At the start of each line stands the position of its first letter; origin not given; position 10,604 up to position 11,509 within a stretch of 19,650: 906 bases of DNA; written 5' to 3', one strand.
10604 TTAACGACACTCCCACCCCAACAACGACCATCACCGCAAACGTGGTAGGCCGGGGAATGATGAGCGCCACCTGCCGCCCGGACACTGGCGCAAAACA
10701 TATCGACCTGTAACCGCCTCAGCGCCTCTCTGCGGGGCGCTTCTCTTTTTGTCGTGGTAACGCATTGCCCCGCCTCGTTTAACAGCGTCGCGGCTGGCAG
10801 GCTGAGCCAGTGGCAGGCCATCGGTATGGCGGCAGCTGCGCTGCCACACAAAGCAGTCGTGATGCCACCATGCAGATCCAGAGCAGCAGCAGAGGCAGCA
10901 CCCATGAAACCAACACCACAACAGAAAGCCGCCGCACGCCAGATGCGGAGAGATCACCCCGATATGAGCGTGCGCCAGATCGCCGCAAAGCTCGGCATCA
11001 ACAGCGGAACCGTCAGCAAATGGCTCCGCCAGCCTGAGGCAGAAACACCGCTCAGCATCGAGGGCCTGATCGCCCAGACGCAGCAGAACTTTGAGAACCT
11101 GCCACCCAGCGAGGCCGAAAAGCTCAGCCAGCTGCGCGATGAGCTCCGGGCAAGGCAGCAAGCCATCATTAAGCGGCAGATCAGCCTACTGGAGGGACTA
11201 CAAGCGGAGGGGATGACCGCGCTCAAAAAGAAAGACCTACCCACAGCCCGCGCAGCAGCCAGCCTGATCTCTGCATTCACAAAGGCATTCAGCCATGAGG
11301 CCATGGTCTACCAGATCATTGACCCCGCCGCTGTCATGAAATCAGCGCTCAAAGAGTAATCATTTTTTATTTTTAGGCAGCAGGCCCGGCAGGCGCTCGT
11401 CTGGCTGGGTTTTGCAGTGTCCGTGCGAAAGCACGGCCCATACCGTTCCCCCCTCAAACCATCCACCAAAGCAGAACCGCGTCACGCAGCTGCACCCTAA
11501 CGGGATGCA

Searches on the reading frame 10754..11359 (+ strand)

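Call 4: search_protein_families(library=pfam, proteins=[window:10754-11359:+], max_evalue=0.01)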
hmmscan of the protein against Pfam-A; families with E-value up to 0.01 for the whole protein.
window:10754-11359:+ (201 aa): 8 families
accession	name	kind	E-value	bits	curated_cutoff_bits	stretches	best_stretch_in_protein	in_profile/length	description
PF13384.12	HTH_23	-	4.3e-06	26.8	24.6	1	56-94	5-41/50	Homeodomain-like domain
PF13518.12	HTH_28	-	0.00021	21.7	25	1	70-93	12-35/52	Helix-turn-helix domain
PF08281.18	Sigma70_r4_2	-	0.0004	20.4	25.7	1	70-92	26-48/54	Sigma-70, region 4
PF13565.12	HTH_32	-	0.0011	19.9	33.7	1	49-91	25-73/73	Homeodomain-like domain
PF01047.28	MarR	-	0.0012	19.2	24.6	1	67-93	14-40/59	MarR family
PF13022.12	HTH_Tnp_1_2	-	0.0018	18.8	27.9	1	56-95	12-51/122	Helix-turn-helix of insertion element transposase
PF13412.12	HTH_24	-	0.0032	17.4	21.9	1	67-89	14-36/48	Winged helix-turn-helix DNA-binding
PF01527.26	HTH_Tnp_1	-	0.0081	16.8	24.1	0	56-115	10-58/75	Transposase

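Call 11: search_protein_families(library=ncbifam, proteins=[window:10754-11359:+], max_evalue=0.01)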
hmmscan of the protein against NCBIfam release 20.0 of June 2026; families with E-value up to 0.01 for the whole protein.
window:10754-11359:+ (201 aa): 5 families
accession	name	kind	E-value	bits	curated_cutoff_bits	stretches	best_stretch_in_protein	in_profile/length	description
NF033546.1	transpos_IS21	equivalog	9e-06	25.4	160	1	69-155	7-85/294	IS21 family transposase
NF033577.2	transpos_IS481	equivalog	5.1e-05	22.9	224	1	68-141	11-85/284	IS481 family transposase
NF033516.0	transpos_IS3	equivalog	6.4e-05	22.4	160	1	58-147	3-86/369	IS3 family transposase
TIGR02937.1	sigma70-ECF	superfamily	0.0058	16.3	42.9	0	70-92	133-155/165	sigma-70 family RNA polymerase sigma factor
NF047595.1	IS66_ISRel24_TnpA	equivalog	0.006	17.2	74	1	68-101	19-47/113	IS66-like element accessory protein TnpA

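Call 12: search_protein_families(library=phrogs, proteins=[window:10754-11359:+], max_evalue=0.01)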
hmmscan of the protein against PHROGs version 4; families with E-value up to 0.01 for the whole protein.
window:10754-11359:+ (201 aa): 18 families
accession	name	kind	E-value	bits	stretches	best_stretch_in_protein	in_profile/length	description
phrog_664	-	DNA, RNA and nucleotide metabolism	1.1e-05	26.3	1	40-99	70-129/210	DNA binding protein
phrog_151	-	integration and excision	4e-05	23.3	1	51-137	126-212/582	transposase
phrog_1013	-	integration and excision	0.00075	20.5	1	68-102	28-62/133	transposase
phrog_4151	-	DNA, RNA and nucleotide metabolism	0.00086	20.2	0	68-150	20-120/154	DNA binding protein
phrog_1889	-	head and packaging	0.001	19.6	0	61-92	12-44/276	terminase small subunit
phrog_23243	-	unknown function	0.0025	19.2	1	52-92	44-84/88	-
phrog_17740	-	unknown function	0.0029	18.4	1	68-94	14-40/62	-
phrog_8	-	transcription regulation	0.003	18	1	62-93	165-193/346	transcriptional regulator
phrog_597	-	DNA, RNA and nucleotide metabolism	0.0034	18.4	1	46-121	87-144/200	DNA binding protein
phrog_2328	-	transcription regulation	0.0037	18.1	1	52-93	8-51/128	transcriptional repressor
phrog_836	-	transcription regulation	0.0046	18.1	0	59-97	84-123/133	late transcriptional activator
phrog_2538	-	head and packaging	0.0048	18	1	51-97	1-45/129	terminase small subunit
phrog_8013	-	unknown function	0.0062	17.5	0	55-92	161-198/231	-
phrog_1729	-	unknown function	0.0071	17.4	0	34-93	58-115/142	-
phrog_4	-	transcription regulation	0.0081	16.2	1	57-92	137-167/400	transcriptional repressor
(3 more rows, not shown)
